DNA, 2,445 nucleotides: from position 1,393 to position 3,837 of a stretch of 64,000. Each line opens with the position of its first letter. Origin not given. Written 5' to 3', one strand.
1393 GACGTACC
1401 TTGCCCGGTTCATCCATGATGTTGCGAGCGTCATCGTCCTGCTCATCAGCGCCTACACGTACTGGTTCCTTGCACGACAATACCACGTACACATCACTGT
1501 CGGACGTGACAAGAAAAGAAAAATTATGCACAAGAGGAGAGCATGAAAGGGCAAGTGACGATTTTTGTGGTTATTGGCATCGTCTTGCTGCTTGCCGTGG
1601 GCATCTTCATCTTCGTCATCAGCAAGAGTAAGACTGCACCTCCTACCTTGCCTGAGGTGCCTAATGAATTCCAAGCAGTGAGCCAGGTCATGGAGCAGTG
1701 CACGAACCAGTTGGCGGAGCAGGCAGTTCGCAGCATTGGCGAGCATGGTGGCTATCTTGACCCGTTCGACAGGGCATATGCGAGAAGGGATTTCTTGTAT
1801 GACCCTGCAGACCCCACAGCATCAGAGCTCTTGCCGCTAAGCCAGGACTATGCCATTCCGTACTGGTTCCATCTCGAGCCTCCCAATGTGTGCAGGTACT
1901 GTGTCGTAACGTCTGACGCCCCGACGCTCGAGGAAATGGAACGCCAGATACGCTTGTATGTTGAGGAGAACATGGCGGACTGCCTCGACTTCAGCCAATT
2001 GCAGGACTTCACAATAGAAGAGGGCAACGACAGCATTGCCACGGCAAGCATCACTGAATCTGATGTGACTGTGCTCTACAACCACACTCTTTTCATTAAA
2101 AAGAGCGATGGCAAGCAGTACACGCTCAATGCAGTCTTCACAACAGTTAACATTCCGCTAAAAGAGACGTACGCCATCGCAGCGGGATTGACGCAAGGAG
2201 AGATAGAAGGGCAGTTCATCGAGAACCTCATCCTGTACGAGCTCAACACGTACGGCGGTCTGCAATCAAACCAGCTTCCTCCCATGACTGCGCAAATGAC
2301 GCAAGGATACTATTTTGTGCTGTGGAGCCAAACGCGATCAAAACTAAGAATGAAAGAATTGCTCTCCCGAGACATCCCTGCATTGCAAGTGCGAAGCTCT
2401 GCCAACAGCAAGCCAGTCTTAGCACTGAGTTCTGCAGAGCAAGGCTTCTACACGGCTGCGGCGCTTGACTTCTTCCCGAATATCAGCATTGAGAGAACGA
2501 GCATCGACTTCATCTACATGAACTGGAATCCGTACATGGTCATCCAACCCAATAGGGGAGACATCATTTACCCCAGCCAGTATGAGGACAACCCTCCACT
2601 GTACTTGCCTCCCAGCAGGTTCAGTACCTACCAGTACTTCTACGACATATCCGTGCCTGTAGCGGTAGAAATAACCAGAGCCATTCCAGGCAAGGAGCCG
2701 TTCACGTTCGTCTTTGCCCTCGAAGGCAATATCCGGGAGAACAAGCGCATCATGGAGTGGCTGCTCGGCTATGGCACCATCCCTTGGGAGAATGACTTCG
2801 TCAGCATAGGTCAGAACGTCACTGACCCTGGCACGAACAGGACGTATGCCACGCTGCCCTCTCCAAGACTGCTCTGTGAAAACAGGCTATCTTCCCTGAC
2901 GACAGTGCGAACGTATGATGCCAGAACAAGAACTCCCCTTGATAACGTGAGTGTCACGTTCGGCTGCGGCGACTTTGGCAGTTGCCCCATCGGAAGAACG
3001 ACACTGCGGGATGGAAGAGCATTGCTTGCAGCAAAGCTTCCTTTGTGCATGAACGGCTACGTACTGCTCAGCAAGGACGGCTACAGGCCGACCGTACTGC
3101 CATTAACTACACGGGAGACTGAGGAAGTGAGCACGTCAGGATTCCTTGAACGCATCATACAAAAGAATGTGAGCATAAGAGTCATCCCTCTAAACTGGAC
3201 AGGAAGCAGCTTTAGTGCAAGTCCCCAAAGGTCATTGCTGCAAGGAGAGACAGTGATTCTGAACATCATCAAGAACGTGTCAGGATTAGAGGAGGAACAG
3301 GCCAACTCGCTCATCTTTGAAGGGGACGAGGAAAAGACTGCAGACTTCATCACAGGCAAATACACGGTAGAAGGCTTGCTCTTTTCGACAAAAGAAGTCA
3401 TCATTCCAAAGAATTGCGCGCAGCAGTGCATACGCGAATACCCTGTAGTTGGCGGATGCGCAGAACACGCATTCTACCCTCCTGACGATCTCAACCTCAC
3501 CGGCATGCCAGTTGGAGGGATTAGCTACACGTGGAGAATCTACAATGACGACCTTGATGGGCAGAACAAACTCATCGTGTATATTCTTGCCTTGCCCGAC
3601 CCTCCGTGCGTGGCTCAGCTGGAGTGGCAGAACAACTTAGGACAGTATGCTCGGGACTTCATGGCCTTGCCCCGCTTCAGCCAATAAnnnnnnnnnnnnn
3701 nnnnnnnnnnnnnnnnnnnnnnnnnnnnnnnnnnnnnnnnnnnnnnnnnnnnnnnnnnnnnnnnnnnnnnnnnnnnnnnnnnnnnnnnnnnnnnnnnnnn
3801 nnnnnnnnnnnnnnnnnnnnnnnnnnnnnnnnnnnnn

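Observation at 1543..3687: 714-aa surface protein carrying the same MKGQ class III signal peptide, in a separate three-gene + strand operon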

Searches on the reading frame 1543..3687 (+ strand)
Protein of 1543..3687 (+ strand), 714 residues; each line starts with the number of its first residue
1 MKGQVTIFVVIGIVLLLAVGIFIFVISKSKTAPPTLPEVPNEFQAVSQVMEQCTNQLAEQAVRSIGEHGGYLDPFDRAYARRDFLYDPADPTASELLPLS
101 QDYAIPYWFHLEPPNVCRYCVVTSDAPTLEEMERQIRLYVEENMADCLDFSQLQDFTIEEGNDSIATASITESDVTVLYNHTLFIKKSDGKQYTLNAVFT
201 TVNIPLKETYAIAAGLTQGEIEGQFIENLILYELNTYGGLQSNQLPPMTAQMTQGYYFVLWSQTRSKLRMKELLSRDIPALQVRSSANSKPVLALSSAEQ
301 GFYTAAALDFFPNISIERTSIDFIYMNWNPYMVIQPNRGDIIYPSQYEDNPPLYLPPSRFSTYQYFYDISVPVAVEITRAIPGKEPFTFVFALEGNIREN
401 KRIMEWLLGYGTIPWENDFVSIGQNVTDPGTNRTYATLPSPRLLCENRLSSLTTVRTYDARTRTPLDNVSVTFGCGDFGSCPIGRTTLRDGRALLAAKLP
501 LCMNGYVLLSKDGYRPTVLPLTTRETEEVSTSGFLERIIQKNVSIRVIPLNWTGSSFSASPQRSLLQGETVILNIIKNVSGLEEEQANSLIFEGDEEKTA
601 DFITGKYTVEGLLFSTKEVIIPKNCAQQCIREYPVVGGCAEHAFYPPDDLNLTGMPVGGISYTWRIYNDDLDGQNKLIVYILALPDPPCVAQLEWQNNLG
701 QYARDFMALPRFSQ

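Call 6: search_protein_families(library=pfam, proteins=[window:1543-3687:+], max_evalue=0.1)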
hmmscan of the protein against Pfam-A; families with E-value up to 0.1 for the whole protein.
window:1543-3687:+ (714 aa): 0 families

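Call 7: search_solved_structures(query=window:1543-3687:+, max_evalue=1)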
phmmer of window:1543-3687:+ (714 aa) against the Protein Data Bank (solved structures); distinct sequences matched with E-value up to 1: 0.

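Call 8: find_homologous_proteins(query=window:1543-3687:+, max_evalue=0.001)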
Query window:1543-3687:+ (714 aa): 10 proteins with E <= 0.001 among 8000 candidates.
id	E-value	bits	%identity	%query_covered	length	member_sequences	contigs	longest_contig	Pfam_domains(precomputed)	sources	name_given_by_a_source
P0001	0.0e+0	1645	100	100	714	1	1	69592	-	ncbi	ncbi:MAG: hypothetical protein V1725_02765 [archaeon]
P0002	2.5e-216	739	45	100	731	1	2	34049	-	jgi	-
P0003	7.9e-197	674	44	100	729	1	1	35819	-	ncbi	ncbi:MAG: hypothetical protein V1725_01560 [archaeon]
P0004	2.2e-94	336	31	96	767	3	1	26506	-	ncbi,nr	ncbi:hypothetical protein J4209_04020 [Candidatus Woesearchaeota archaeon]|nr:hypothetical protein [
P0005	2.8e-88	315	31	100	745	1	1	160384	-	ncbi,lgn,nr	ncbi:MAG: hypothetical protein Q7J54_05565 [Candidatus Woesearchaeota archaeon]|nr:hypothetical prot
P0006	3.3e-86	309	29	100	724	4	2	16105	-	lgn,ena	-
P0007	5.7e-83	298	31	97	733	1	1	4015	-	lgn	-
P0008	4.2e-79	285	28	100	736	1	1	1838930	-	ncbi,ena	-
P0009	1.4e-76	277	30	96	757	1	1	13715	-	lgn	-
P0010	3.6e-64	236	25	96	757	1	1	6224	-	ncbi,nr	ncbi:hypothetical protein HY484_03695 [Candidatus Woesearchaeota archaeon]|nr:hypothetical protein [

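Call 13: find_encoding_contigs(protein=P0003, flank=8000, max_places=3)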
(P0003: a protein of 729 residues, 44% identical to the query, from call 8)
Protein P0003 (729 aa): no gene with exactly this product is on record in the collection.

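Call 14: find_encoding_contigs(protein=P0005, flank=8000, max_places=3)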
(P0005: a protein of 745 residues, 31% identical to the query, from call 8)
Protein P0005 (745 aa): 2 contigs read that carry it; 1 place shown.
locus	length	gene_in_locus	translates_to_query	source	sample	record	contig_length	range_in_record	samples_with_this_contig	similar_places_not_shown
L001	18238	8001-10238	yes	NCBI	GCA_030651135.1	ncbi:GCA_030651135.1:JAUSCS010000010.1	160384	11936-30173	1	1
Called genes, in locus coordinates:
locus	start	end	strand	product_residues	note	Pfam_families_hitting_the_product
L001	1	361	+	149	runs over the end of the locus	-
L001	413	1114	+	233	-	-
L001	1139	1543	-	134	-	PF02681:DUF212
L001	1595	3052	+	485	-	PF04055:Radical_SAM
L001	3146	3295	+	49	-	-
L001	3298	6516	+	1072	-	-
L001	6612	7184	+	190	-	-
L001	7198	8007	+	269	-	-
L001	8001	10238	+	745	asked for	-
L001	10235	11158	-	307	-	-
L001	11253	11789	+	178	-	PF13875:DUF4202, PF01966:HD (weak)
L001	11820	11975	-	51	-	-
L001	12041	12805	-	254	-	-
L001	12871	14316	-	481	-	PF02310:B12-binding, PF04055:Radical_SAM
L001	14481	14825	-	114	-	PF00404:Dockerin_1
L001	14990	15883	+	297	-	PF01073:3Beta_HSD, PF01370:Epimerase, PF05368:NmrA, PF07993:NAD_binding_4 (faint), PF13460:NAD_binding_10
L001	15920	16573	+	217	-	PF04967:HTH_10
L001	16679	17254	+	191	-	-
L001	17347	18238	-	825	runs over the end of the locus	PF03104:DNA_pol_B_exo1, PF13482:RNase_H_2 (weak), PF10108:DNA_pol_B_exo2, PF00136:DNA_pol_B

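Call 15: find_encoding_contigs(protein=P0008, flank=8000, max_places=2)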
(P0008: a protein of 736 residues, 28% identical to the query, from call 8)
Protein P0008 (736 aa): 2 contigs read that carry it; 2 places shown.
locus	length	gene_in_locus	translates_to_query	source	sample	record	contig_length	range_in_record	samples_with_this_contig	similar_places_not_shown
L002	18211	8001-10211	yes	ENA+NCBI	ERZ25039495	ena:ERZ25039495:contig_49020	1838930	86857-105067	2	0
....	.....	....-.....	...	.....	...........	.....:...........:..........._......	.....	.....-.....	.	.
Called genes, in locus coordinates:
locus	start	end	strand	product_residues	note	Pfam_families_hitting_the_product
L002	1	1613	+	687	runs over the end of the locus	PF00133:tRNA-synt_1, PF01921:tRNA-synt_1f (faint), PF09334:tRNA-synt_1g, PF01406:tRNA-synt_1e, PF08264:Anticodon_1, PF19303:Anticodon_3, PF01588:tRNA_bind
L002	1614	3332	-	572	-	PF02310:B12-binding (weak), PF04055:Radical_SAM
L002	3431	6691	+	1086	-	-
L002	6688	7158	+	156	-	-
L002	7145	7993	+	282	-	-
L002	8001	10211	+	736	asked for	-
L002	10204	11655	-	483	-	-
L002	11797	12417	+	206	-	PF01015:Ribosomal_S3Ae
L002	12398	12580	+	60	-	PF12797:Fer4_2 (weak), PF00037:Fer4 (weak), PF12837:Fer4_6 (weak), PF13237:Fer4_10, PF14697:Fer4_21 (weak), PF12800:Fer4_4 (faint), PF12838:Fer4_7 (weak), PF13187:Fer4_9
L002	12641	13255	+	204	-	PF00069:Pkinase, PF01636:APH (faint), PF03109:ABC1 (weak), PF07714:PK_Tyr_Ser-Thr (weak), PF01163:RIO1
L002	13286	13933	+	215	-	PF12802:MarR_2 (weak), PF01982:CTP-dep_RFKase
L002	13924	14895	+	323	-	PF00892:EamA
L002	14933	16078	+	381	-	PF04312:DUF460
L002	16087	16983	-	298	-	PF04981:NMD3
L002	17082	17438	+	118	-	-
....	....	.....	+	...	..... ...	-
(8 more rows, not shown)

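Call 16: find_encoding_contigs(protein=P0004, flank=8000, max_places=2)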
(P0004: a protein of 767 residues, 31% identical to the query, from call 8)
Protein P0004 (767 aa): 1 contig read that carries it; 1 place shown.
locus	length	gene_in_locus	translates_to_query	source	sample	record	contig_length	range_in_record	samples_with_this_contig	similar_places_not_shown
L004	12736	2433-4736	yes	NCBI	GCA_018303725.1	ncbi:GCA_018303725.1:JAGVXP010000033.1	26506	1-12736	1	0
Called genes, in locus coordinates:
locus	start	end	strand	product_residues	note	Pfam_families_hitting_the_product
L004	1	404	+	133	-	?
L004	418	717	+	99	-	-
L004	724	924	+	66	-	PF06250:YhcG_C (weak)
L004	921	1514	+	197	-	-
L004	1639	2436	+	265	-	-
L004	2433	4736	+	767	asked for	-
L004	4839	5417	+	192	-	-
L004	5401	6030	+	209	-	-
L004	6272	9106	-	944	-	-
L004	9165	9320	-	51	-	-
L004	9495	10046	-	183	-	PF07963:N_methyl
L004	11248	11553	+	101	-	-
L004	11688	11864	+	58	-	-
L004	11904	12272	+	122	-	PF05168:HEPN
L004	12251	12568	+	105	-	PF01909:NTP_transf_2, PF18765:Polbeta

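Call 17: find_encoding_contigs(protein=P0002, flank=8000, max_places=2)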
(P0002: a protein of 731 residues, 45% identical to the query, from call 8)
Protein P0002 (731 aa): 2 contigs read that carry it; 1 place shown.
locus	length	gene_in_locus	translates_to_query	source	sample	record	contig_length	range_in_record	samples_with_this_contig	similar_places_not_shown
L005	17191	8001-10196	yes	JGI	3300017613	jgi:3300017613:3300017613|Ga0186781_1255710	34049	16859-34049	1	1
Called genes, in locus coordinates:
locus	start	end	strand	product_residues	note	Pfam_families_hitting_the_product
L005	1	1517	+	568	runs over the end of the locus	-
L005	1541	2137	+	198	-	PF27325:MJ0538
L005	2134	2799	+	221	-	PF04079:SMC_ScpB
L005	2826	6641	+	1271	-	-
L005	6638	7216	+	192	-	-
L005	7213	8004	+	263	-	-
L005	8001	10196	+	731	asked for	-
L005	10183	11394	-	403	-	PF21982:RecX_HTH1 (faint)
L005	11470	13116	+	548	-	PF02518:HATPase_c, PF13589:HATPase_c_3, PF09239:Topo-VIb_trans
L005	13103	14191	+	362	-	PF04406:TP6A_N, PF20768:Topo_VI_alpha, PF21180:TOP6A-Spo11_Toprim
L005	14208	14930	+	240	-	-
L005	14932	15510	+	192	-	-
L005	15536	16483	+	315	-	PF09376:NurA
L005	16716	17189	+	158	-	?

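Call 24: search_protein_families(library=ncbifam, proteins=[window:1543-3687:+, L005:2826-6641:+], max_evalue=0.1)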
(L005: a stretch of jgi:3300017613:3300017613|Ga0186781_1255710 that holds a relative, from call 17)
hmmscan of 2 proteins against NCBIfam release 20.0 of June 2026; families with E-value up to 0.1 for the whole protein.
window:1543-3687:+ (714 aa): 0 families

L005:2826-6641:+ (1271 aa): 0 families

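Call 33: find_encoding_contigs(protein=P0001, flank=10000, max_places=2)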
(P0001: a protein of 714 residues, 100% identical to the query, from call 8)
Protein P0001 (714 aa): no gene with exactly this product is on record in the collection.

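Call 34: find_encoding_contigs(protein=P0006, flank=8000, max_places=2)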
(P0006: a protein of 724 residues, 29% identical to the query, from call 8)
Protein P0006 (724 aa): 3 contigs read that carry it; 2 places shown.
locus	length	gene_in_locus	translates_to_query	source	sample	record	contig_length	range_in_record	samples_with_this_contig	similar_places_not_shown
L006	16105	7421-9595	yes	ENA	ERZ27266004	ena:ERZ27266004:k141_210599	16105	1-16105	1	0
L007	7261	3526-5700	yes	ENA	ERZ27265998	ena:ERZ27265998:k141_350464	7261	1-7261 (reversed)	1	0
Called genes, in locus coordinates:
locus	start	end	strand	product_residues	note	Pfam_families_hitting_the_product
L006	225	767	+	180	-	PF02224:Cytidylate_kin (weak), PF13189:Cytidylate_kin2, PF13207:AAA_17, PF13238:AAA_18, PF02224:Cytidylate_kin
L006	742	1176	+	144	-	PF03692:CxxCxxCC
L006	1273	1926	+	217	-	PF00270:DEAD, PF04851:ResIII, PF22527:DEXQc_Suv3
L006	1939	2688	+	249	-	PF00350:Dynamin_N (faint), PF02421:FeoB_N (faint), PF00009:GTP_EFTU (faint), PF01926:MMR_HSR1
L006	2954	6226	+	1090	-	-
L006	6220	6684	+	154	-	-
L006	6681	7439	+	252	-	-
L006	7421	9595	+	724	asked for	-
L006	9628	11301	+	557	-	PF23613:ELP3_N, PF04055:Radical_SAM, PF16199:Radical_SAM_C, PF00583:Acetyltransf_1, PF13673:Acetyltransf_10 (faint), PF13508:Acetyltransf_7 (weak)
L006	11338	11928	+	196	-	PF09335:VTT_dom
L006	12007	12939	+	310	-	PF17125:Methyltr_RsmF_N, PF01728:FtsJ (weak), PF01189:Methyltr_RsmB-F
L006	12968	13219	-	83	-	PF03685:UPF0147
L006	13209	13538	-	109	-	PF01920:Prefoldin_2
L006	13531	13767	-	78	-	PF09341:Pcc1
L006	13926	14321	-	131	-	PF01780:Ribosomal_L37ae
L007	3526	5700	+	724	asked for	-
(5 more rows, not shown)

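Call 35: find_encoding_contigs(protein=P0009, flank=8000, max_places=2)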
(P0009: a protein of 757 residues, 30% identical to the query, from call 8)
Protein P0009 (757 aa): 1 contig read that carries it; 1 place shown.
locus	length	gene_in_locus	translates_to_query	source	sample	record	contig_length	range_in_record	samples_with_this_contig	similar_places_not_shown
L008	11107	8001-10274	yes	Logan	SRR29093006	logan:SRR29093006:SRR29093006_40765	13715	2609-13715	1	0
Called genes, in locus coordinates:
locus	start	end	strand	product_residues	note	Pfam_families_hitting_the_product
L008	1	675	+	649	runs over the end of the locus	PF00133:tRNA-synt_1 (weak), PF09334:tRNA-synt_1g, PF01406:tRNA-synt_1e (weak), PF01921:tRNA-synt_1f (weak), PF19303:Anticodon_3, PF08264:Anticodon_1, PF01588:tRNA_bind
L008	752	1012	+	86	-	PF04014:MazE_antitoxin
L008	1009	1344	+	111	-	PF02452:PemK_toxin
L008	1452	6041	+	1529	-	-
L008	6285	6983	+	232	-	-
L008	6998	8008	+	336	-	-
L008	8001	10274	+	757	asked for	-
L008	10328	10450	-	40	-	-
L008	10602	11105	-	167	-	?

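Call 37: search_protein_families(library=pfam, alignment_id=A1, max_evalue=1)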
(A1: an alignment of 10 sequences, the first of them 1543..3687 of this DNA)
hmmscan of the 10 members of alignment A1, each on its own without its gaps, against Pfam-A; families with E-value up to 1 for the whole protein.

A. member 1, window:1543-3687:+ (714 aa): 0 families

B. families by the number of members that match (of 10 scanned): 9 families
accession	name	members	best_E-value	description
PF13620.12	CarboxypepD_reg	1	4.3e-05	Carboxypeptidase regulatory-like domain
PF22819.2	TcaA_5th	1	0.0078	TcaA protein NTF2-like domain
PF20753.2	DUF6558_C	1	0.048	Phage tail C-terminal domain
PF22668.1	DUF7009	1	0.073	Family of unknown function (DUF7009)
PF15757.10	Amelotin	1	0.15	Amelotin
PF13739.11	PdaC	1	0.19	Deacetylase PdaC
PF13786.12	DUF4179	1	0.22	Domain of unknown function (DUF4179)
PF15174.11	PRNT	1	0.38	Prion-related protein testis-specific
PF12733.13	Cadherin-like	1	0.97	Cadherin-like beta sandwich domain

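Call 52: search_protein_representatives(alignment_id=A1)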
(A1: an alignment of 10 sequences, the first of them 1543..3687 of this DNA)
Query: 10 sequences, 733 profile positions. Proteins with E-value up to 0.001 (for the whole library): 8519; up to 1e-10: 5628; up to 1e-30: 1503. The best 150 are listed.
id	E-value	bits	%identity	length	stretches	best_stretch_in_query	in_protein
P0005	1.8e-292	988.4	-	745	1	2-732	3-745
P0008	1.2e-284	962.6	-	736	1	1-732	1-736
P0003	6.7e-283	956.8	-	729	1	1-732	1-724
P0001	4.8e-273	924.2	-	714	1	4-732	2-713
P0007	1.5e-268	909.4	-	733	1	2-732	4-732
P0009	3.9e-260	881.5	-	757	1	1-732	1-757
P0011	1.4e-229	780.5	-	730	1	1-732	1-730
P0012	1.7e-226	770.3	-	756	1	2-732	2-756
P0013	1.4e-221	754.0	-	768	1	1-731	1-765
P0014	8.2e-221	751.5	-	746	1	1-731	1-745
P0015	6.7e-220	748.5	-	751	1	2-732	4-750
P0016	7.1e-216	735.2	-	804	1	2-732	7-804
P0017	2.9e-215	733.2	-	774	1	1-732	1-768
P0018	8.0e-214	728.4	-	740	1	2-732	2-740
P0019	4.6e-211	719.3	-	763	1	1-731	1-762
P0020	1.1e-210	718.0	-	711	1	1-731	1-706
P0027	8.4e-204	695.3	-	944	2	2-573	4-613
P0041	3.0e-194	663.7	-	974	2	2-571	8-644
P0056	2.7e-188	644.0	-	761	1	1-731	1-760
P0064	1.3e-185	635.1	-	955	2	1-571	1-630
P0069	1.1e-183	628.8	-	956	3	1-300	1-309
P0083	1.8e-175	601.6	-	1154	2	1-569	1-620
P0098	2.0e-167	575.1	-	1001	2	3-570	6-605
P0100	4.2e-165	567.4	-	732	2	3-412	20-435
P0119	2.4e-157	541.7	-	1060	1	2-724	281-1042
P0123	1.2e-154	532.8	-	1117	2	3-575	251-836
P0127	1.9e-151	522.2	-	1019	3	3-438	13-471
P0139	4.5e-148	511.1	-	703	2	2-411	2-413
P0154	1.0e-142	493.3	-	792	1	3-714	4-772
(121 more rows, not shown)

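Call 59: find_homologous_proteins(query=L001:3298-6516:+, max_evalue=0.001)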
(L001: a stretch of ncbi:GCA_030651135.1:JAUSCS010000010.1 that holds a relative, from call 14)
Query L001:3298-6516:+ (1072 aa): 7 proteins with E <= 0.001 among 8000 candidates.
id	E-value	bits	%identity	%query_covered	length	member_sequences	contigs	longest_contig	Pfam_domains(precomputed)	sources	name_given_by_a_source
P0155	0.0e+0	2424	100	100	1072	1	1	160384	-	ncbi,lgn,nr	ncbi:MAG: hypothetical protein Q7J54_05550 [Candidatus Woesearchaeota archaeon]|nr:hypothetical prot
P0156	0.0e+0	1929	77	100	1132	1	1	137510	-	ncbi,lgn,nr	ncbi:hypothetical protein HYU07_01120 [Candidatus Woesearchaeota archaeon]|nr:hypothetical protein [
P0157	0.0e+0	1692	72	100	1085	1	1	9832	-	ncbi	-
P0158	0.0e+0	1685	70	100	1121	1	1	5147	-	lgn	-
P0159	4.4e-110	387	32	93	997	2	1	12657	-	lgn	-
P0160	6.8e-38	148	22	75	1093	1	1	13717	-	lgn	-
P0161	9.5e-21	92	26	41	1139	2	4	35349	-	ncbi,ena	-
